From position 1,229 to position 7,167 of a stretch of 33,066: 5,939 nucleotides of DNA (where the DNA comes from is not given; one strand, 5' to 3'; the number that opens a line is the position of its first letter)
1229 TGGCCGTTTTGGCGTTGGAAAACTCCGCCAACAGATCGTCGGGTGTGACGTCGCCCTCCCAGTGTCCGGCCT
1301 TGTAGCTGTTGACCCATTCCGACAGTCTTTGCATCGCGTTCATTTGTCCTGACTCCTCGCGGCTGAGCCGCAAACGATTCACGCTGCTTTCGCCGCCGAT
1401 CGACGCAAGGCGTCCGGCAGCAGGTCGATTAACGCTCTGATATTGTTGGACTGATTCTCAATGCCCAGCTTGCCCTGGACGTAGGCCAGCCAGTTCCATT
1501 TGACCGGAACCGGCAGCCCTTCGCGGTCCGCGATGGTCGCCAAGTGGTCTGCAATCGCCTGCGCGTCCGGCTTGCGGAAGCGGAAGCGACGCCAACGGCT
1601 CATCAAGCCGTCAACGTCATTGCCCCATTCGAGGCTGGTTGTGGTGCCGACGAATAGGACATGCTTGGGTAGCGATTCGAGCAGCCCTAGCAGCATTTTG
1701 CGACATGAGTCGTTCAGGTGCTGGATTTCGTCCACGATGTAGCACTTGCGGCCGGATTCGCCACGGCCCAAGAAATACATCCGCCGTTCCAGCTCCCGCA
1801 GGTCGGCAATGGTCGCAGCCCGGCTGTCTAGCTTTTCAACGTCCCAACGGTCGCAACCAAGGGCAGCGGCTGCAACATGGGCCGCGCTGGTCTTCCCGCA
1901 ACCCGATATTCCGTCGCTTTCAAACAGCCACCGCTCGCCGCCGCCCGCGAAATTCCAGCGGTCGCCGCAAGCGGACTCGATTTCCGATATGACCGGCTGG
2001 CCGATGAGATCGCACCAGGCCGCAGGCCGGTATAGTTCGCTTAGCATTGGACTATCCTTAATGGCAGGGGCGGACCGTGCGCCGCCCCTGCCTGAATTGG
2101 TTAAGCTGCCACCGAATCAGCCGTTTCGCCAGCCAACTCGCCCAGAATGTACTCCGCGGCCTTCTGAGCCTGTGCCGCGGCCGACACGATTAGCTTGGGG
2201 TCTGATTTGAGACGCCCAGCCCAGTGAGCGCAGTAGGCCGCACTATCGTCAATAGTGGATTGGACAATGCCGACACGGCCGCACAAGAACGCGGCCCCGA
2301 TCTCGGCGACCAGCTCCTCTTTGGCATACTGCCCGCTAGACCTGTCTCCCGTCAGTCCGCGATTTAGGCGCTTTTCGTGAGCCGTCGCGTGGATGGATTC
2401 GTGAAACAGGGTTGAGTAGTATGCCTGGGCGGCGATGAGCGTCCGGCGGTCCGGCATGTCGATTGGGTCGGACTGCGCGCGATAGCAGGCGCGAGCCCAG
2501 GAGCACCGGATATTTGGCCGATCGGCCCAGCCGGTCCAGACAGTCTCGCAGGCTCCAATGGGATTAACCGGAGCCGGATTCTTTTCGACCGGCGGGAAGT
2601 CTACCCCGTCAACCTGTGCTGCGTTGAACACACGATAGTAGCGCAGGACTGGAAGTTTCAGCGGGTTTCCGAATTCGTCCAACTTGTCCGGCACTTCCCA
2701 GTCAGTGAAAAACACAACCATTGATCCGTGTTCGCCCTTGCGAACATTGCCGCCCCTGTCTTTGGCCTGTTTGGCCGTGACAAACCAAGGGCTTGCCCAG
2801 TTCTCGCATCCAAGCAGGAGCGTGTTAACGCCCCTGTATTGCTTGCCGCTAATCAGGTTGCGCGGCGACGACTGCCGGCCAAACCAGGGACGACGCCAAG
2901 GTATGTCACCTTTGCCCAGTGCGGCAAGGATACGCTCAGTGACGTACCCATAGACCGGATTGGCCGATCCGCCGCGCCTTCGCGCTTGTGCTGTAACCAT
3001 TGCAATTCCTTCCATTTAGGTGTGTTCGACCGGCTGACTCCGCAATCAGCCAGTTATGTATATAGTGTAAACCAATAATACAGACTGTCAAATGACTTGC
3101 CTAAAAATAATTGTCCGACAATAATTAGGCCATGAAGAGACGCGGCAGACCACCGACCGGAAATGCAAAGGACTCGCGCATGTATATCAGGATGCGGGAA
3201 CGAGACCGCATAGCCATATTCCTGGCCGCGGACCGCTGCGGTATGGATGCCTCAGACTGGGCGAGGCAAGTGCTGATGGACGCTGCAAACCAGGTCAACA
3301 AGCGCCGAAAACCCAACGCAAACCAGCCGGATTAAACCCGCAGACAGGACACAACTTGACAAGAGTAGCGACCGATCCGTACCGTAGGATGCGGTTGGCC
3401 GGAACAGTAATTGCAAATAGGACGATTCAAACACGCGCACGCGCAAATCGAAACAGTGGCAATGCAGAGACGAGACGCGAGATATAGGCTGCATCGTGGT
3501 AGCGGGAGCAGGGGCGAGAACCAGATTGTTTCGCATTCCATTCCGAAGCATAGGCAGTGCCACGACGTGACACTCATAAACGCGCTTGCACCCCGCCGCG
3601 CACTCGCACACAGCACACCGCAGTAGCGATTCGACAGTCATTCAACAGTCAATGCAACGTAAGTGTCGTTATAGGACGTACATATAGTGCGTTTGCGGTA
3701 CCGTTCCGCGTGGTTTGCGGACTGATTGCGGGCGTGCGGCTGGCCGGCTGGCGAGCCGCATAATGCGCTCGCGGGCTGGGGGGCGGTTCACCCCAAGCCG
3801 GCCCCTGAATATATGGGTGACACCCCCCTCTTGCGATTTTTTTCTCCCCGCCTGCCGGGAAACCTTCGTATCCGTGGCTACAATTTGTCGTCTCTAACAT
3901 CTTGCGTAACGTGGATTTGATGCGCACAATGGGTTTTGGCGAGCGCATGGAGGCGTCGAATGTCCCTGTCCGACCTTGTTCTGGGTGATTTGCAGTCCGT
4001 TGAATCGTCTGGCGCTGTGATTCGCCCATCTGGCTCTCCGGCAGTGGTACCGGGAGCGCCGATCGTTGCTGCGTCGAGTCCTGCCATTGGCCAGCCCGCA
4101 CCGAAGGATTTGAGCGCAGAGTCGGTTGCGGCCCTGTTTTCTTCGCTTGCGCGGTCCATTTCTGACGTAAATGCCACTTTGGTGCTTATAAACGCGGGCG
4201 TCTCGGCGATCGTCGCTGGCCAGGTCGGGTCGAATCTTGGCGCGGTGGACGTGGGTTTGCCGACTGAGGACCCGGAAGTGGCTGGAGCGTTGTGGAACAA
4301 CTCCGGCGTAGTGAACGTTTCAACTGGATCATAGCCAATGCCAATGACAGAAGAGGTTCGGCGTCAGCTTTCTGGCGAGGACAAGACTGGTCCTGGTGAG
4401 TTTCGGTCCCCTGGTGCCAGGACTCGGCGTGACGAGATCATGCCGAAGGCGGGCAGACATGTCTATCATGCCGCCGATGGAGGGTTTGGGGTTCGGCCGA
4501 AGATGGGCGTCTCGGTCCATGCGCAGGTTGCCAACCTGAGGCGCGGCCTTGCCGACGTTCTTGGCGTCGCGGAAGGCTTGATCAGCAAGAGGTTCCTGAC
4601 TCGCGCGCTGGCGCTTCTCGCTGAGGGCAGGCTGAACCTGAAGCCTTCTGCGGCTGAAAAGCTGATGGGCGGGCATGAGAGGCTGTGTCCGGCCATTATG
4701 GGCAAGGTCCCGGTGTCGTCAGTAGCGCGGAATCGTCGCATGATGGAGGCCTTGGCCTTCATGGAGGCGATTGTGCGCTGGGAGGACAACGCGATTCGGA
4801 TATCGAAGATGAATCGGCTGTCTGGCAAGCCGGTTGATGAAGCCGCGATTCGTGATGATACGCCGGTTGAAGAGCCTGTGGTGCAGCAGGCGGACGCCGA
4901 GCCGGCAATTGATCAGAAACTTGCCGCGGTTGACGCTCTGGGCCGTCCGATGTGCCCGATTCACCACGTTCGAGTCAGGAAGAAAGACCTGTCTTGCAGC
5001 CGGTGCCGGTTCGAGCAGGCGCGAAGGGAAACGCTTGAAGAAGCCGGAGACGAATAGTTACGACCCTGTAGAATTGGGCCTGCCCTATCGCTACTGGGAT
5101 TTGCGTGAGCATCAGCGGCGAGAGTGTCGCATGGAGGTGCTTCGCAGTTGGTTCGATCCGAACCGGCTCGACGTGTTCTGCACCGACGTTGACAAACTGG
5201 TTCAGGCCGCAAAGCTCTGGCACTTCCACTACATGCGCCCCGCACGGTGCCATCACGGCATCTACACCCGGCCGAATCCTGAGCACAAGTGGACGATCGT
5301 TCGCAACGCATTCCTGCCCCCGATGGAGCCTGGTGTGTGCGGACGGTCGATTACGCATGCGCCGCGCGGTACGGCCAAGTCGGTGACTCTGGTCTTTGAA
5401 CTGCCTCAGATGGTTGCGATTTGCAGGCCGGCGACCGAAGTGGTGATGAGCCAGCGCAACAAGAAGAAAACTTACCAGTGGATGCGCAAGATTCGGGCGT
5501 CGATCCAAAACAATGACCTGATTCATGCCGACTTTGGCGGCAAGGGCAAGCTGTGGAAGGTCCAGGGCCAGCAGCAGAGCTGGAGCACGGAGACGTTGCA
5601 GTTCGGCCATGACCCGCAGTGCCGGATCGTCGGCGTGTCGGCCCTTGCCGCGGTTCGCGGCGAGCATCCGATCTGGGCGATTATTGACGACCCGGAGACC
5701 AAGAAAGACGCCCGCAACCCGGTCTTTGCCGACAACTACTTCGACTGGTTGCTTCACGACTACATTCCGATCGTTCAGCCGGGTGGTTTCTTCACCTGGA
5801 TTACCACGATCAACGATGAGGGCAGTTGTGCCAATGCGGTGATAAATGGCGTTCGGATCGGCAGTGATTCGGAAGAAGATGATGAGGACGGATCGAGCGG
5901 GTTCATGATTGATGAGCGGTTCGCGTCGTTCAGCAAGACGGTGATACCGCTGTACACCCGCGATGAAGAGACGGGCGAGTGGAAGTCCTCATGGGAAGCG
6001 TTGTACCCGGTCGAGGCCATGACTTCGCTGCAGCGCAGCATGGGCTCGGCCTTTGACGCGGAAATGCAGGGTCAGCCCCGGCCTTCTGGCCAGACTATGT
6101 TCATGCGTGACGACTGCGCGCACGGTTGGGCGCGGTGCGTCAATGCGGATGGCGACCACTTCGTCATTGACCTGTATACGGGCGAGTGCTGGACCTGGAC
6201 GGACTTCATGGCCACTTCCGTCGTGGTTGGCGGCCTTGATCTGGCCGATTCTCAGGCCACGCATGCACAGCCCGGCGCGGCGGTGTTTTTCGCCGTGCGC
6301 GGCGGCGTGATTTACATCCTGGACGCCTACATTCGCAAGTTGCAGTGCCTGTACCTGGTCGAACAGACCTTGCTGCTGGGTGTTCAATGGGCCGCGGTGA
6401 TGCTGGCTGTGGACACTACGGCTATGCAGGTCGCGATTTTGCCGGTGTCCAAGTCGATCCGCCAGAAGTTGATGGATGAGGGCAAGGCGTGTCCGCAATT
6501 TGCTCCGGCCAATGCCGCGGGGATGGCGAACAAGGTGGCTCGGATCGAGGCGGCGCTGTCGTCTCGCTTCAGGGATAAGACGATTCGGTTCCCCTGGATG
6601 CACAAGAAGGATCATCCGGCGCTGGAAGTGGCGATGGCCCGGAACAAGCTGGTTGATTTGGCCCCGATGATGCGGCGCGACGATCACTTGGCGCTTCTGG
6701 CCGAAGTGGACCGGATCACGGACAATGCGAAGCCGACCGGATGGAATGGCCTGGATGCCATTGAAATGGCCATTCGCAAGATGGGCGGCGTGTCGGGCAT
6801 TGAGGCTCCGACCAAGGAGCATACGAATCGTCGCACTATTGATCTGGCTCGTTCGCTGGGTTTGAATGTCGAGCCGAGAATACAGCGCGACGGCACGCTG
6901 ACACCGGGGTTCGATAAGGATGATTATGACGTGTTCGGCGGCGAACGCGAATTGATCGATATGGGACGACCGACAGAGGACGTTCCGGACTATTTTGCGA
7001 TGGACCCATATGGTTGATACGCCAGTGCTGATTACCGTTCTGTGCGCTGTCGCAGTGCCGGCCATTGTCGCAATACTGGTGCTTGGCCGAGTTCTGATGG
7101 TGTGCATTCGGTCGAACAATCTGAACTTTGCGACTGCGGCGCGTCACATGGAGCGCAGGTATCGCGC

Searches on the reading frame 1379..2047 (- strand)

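Call 11: search_protein_families(library=pfam, proteins=[window:1379-2047:-], max_evalue=0.01)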
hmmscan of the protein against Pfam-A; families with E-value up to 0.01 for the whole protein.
window:1379-2047:- (222 aa): 3 families
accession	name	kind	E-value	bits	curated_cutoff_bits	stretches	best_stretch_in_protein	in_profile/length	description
PF00004.35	AAA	-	0.00098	20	21.2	1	46-156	5-124/131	ATPase family associated with various cellular activities (AAA)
PF13177.12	DNA_pol3_delta2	-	0.0033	17.9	27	0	74-139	77-141/161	DNA polymerase III, delta subunit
PF13401.12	AAA_22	-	0.0069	17.1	27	0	84-136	69-124/130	AAA domain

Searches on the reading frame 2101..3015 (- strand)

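Call 11: search_protein_families(library=pfam, proteins=[window:2101-3015:-], max_evalue=0.01)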
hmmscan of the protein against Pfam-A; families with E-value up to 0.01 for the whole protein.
window:2101-3015:- (304 aa): 2 families
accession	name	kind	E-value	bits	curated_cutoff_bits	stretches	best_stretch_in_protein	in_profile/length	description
PF18818.7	MPTase-PolyVal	-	1.8e-34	119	27.5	1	168-282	13-126/126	Zincin-like metallopeptidase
PF08401.16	ArdcN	-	2.6e-25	89.5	22.6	1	21-130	3-123/123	N-terminal domain of anti-restriction factor ArdC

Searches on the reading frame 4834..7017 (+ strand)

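Call 9: search_protein_families(library=phrogs, proteins=[window:4834-7017:+], max_evalue=0.01)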
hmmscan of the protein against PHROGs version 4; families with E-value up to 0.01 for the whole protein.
window:4834-7017:+ (727 aa): 2 families
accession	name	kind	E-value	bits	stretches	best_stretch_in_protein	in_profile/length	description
phrog_38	-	head and packaging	8.6e-35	121.6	1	121-663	272-714/760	terminase large subunit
phrog_4758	-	head and packaging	2.5e-05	24.7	1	140-317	27-197/243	terminase large subunit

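Call 10: search_protein_families(library=pfam, proteins=[window:4834-7017:+], max_evalue=0.01)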
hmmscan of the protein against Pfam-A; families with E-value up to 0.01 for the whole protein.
window:4834-7017:+ (727 aa): 0 families
